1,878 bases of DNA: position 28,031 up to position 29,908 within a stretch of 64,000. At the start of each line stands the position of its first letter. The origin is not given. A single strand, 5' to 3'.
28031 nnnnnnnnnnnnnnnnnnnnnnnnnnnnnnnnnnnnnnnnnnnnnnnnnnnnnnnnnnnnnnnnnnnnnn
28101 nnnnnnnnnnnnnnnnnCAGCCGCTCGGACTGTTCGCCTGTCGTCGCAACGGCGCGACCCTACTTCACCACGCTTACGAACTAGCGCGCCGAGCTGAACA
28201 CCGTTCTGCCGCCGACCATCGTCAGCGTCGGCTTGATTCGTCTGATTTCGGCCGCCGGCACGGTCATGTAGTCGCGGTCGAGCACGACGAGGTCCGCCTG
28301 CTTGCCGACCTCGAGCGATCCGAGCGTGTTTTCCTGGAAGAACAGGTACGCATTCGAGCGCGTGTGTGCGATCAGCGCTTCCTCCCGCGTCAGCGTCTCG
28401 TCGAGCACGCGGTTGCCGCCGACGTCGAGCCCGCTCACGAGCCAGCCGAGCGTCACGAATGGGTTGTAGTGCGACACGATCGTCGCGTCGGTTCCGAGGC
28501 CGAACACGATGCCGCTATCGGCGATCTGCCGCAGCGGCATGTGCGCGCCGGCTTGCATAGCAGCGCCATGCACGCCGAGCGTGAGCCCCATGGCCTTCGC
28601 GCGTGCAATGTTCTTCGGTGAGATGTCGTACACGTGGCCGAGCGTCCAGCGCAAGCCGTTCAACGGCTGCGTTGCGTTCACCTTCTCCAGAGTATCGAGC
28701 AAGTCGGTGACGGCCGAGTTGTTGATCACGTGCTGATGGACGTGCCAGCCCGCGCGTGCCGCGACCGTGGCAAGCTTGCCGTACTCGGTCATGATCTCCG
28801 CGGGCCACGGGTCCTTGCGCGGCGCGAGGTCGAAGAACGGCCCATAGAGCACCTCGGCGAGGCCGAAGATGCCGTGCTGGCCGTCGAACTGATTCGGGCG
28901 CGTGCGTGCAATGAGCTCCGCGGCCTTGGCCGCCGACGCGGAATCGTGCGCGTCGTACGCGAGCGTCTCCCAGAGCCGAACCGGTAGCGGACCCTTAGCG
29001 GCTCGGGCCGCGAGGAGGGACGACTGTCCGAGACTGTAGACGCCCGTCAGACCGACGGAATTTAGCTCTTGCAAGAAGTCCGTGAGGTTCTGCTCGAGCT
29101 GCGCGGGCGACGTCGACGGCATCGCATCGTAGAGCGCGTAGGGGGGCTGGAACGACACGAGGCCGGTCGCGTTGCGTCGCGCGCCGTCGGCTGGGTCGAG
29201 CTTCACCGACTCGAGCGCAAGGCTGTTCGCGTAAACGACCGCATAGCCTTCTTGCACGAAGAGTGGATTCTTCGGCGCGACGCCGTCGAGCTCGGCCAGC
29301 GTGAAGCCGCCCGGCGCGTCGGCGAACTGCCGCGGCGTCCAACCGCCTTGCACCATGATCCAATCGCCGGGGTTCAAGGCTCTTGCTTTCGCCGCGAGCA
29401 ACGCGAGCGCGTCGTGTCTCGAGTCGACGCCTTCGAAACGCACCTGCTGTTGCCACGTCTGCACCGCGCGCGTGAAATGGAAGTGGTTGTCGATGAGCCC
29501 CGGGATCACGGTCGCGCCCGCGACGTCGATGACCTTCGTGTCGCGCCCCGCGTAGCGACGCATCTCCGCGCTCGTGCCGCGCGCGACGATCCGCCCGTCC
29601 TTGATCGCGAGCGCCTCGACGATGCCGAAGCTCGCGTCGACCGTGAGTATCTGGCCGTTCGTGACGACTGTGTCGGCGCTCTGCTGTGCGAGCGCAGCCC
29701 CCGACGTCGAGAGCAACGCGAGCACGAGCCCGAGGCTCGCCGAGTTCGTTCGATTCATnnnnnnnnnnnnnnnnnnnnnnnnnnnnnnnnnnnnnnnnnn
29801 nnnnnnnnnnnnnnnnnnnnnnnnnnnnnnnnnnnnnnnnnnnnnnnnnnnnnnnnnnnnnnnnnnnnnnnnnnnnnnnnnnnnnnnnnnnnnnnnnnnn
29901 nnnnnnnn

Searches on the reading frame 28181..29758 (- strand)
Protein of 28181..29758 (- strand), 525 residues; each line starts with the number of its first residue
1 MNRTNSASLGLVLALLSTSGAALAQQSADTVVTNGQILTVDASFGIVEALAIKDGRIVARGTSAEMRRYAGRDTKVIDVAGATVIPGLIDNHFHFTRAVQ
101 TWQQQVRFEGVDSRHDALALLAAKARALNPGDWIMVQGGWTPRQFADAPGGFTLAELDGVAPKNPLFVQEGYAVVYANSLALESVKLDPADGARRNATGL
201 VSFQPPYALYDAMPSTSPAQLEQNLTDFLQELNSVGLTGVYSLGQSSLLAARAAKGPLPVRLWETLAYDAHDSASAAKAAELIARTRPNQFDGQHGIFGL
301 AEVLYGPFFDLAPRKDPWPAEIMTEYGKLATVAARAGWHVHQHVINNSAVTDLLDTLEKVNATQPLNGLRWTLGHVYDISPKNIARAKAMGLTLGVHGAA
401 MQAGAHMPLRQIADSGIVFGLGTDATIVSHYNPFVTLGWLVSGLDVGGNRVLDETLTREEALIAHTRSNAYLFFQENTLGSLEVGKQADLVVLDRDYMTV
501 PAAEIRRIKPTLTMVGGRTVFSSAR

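Call 26: find_encoding_contigs(protein=window:28181-29758:-, flank=3000, max_places=4)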
Protein window:28181-29758:- (525 aa): no gene with exactly this product is on record in the collection.

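Call 51: search_protein_families(library=pfam, proteins=[window:28181-29758:-], max_evalue=0.00001)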
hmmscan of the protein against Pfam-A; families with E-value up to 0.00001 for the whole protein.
window:28181-29758:- (525 aa): 2 families
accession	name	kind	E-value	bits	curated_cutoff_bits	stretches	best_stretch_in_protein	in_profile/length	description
PF07969.17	Amidohydro_3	-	2.5e-68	232.1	29.7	1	75-521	1-472/472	Amidohydrolase family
PF01979.26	Amidohydro_1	-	6.2e-10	39.3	25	1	407-520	233-345/345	Amidohydrolase family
